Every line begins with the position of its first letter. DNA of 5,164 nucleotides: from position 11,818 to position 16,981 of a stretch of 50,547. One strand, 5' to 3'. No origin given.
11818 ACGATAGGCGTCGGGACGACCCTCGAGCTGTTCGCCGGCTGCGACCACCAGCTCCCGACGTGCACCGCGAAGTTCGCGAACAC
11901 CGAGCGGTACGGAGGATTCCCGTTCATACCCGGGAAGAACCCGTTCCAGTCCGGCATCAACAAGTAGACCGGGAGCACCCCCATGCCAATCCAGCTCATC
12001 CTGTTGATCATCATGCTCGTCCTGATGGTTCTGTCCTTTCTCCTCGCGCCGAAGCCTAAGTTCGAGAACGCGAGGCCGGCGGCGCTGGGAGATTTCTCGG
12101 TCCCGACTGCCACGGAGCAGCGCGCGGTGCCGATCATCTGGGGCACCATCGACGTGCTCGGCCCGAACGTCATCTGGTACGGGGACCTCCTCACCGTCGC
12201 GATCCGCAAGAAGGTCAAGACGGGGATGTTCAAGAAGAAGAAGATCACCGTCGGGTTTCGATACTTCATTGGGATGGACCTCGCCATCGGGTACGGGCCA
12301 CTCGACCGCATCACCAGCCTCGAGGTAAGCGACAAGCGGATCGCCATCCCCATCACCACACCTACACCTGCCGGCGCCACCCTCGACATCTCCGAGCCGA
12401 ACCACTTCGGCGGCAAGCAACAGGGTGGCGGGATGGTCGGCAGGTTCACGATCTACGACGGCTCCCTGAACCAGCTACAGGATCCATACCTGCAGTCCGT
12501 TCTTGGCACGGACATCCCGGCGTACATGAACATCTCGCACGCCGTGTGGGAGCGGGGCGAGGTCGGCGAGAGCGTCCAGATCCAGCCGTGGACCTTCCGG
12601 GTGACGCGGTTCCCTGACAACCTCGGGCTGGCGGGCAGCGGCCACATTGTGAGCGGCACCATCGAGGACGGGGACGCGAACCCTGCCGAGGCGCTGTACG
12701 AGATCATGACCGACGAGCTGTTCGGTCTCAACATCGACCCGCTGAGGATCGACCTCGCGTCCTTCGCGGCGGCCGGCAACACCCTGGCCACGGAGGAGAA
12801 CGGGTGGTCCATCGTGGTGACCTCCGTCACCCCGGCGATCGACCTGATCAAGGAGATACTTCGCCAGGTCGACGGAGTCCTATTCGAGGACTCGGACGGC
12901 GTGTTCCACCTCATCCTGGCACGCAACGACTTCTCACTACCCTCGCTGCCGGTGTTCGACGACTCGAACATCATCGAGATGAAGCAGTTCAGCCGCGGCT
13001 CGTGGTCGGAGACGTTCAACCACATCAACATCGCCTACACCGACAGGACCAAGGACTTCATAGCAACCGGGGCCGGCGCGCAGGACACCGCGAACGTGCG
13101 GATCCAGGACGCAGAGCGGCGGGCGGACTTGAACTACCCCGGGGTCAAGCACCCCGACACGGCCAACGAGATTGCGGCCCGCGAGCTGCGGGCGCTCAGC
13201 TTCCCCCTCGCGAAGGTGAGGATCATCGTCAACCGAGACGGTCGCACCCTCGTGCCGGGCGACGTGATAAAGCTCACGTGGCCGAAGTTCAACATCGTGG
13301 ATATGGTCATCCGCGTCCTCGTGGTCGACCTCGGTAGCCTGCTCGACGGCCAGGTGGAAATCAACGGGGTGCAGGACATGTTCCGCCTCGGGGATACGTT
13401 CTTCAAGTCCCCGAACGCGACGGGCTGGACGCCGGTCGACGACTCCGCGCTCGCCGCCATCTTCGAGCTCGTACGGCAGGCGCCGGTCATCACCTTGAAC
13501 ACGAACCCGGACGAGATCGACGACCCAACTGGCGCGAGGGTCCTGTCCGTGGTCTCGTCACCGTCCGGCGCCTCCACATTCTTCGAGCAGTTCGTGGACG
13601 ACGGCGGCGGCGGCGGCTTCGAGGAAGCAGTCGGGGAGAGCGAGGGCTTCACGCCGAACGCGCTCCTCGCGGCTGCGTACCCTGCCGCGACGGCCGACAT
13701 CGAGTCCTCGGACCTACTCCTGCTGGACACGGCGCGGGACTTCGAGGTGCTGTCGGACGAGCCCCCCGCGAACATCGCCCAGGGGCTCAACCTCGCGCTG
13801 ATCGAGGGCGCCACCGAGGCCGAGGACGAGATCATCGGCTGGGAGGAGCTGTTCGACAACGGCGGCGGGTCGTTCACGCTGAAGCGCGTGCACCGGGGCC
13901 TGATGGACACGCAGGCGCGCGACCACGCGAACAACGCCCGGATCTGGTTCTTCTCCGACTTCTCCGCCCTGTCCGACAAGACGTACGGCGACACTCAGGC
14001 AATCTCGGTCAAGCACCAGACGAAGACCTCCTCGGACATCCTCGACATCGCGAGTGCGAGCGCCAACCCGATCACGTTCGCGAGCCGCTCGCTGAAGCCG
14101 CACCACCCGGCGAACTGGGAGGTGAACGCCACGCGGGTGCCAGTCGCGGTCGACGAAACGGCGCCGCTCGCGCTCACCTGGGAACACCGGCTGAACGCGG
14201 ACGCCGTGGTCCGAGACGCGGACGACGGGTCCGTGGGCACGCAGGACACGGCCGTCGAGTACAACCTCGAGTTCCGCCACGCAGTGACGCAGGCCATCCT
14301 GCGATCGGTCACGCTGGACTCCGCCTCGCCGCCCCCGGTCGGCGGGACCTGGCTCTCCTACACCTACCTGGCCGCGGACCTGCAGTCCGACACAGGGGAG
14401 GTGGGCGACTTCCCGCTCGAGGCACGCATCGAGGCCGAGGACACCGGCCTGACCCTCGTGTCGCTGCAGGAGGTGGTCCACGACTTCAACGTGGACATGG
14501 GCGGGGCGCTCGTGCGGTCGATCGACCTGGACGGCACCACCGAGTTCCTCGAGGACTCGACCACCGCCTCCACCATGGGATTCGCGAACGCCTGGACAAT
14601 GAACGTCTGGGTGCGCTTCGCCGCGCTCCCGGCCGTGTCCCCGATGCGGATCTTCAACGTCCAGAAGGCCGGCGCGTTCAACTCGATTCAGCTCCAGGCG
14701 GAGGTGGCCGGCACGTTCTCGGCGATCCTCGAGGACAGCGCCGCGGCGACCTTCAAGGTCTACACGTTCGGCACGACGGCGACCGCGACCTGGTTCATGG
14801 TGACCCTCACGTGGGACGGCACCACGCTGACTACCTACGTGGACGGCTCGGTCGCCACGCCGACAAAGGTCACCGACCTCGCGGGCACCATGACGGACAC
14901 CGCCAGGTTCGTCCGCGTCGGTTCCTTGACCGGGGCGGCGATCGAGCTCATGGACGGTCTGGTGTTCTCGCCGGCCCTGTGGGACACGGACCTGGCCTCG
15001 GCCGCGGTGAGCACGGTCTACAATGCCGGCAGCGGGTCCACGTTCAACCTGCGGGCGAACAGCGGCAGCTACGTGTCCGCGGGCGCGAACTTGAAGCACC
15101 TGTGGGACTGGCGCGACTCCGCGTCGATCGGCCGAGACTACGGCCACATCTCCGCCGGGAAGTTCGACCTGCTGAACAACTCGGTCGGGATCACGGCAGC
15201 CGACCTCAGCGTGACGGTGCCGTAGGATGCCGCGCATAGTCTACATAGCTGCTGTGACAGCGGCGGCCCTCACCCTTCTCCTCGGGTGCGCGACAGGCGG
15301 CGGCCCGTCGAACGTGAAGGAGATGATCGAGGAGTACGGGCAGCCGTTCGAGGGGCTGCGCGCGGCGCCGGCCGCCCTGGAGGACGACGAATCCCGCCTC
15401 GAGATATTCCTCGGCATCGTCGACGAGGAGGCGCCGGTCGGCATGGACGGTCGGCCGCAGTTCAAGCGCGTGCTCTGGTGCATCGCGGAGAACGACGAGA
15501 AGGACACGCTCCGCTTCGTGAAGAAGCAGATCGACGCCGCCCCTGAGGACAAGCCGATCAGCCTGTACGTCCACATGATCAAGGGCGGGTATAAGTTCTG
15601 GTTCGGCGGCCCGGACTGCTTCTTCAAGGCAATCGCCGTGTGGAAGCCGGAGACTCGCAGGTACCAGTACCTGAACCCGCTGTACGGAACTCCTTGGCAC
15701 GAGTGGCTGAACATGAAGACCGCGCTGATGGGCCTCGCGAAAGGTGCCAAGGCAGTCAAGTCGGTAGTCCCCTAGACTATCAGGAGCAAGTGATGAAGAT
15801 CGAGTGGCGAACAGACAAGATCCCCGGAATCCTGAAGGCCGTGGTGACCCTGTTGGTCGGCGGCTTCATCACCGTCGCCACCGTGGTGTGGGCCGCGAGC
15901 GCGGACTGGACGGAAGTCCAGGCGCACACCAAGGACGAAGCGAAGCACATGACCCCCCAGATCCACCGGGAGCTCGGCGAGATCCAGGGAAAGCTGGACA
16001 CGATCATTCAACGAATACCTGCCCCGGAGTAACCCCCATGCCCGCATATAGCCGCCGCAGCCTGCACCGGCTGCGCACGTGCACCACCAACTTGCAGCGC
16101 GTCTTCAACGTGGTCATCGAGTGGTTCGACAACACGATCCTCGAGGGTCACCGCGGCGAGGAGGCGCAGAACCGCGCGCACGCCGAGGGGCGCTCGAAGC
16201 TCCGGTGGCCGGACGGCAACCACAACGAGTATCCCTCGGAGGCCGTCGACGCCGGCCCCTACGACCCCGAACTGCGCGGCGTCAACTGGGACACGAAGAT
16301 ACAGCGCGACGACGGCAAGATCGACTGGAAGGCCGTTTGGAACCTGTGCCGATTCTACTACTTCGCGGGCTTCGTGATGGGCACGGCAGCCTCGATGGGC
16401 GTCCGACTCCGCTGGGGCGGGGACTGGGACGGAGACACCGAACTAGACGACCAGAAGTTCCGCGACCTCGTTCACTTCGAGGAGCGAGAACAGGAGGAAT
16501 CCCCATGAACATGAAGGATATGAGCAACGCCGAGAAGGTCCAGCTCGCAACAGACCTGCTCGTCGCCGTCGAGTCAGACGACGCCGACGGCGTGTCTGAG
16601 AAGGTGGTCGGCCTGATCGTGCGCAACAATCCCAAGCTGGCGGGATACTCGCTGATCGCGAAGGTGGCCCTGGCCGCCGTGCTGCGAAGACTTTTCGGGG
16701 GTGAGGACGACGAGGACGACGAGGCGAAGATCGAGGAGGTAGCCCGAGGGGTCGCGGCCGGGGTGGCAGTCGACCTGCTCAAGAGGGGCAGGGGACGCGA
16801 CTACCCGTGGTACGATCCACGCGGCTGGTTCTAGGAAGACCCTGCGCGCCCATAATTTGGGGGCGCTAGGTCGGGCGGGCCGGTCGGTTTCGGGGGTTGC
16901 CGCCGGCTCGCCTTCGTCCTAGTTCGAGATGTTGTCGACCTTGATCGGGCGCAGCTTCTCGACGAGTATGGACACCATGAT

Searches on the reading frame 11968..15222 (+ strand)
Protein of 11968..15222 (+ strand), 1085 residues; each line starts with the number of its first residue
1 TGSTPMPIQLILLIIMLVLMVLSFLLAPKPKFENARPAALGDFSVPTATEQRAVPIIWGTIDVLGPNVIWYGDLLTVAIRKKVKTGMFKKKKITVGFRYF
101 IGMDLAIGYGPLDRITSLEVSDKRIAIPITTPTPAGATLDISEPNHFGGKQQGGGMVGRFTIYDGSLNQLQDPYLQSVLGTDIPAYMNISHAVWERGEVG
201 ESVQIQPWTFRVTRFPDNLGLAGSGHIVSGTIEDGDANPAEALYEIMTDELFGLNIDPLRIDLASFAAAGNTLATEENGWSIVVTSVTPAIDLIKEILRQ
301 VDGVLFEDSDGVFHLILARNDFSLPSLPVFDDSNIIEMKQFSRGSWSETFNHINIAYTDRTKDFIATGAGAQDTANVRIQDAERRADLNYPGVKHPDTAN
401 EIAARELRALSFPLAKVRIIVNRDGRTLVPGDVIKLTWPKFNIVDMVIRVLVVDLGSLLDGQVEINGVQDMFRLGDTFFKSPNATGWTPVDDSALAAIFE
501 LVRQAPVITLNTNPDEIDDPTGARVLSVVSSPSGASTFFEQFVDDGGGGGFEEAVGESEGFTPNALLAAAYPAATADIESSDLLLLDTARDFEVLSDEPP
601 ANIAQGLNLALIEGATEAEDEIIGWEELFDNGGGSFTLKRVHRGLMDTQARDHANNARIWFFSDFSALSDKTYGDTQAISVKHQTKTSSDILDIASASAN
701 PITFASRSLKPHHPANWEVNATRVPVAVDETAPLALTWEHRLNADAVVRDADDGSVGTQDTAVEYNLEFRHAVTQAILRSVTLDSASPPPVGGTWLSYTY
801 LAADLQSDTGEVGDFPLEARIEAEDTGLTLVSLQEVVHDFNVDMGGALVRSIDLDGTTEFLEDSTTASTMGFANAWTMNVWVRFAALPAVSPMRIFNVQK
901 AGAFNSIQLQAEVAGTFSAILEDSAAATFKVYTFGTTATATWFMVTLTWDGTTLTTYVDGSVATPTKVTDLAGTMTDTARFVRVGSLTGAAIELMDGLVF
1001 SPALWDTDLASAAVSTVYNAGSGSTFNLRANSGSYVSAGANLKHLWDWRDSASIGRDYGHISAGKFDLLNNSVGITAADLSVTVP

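Call 15: search_protein_families(library=phrogs, proteins=[window:11968-15222:+], max_evalue=0.00001)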
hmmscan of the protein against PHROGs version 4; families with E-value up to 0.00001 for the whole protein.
window:11968-15222:+ (1085 aa): 6 families
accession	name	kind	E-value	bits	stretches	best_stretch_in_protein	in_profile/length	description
phrog_1101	-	tail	1.8e-191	640.1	1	11-844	6-801/1405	tail protein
phrog_6284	-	tail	2.6e-92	311.4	1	88-810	3-729/1280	tail protein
phrog_21247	-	tail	1.2e-49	170.2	1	89-554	4-482/508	tail protein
phrog_4271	-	tail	8.2e-23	81.1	2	340-812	843-1281/1309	tail protein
phrog_1180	-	tail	1e-17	64.8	1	10-83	4-75/78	tail assembly chaperone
phrog_31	-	tail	4.9e-11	42.1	1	238-455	533-758/1565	central tail fiber J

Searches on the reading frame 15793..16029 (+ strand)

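Call 75: search_protein_families(library=pfam, proteins=[window:15793-16029:+], max_evalue=0.1)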
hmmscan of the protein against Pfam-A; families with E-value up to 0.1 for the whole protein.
window:15793-16029:+ (79 aa): 3 families
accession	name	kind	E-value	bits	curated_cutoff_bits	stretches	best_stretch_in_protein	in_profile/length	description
PF24416.1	DUF7548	-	0.0074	16.7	27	1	14-49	73-108/137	Family of unknown function (DUF7548)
PF18181.6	SLATT_1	-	0.027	15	26.3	1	17-70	47-97/122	SMODS and SLOG-associating 2TM effector domain 1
PF16723.11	DUF5065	-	0.078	13.6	26.8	1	17-60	9-55/156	Domain of unknown function (DUF5065)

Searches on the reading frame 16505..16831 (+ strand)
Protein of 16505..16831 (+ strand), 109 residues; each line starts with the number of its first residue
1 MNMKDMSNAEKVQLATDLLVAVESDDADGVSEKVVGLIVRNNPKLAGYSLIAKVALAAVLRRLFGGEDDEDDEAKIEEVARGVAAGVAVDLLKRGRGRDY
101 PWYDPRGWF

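Call 75: search_protein_families(library=pfam, proteins=[window:16505-16831:+], max_evalue=0.1)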
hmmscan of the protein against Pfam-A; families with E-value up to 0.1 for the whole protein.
window:16505-16831:+ (109 aa): 1 family
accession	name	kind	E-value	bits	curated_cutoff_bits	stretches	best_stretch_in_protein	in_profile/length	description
PF11837.13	INV_N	-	0.028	15.4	27.8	0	72-102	69-104/109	Beta-fructofuranosidase, N-terminal domain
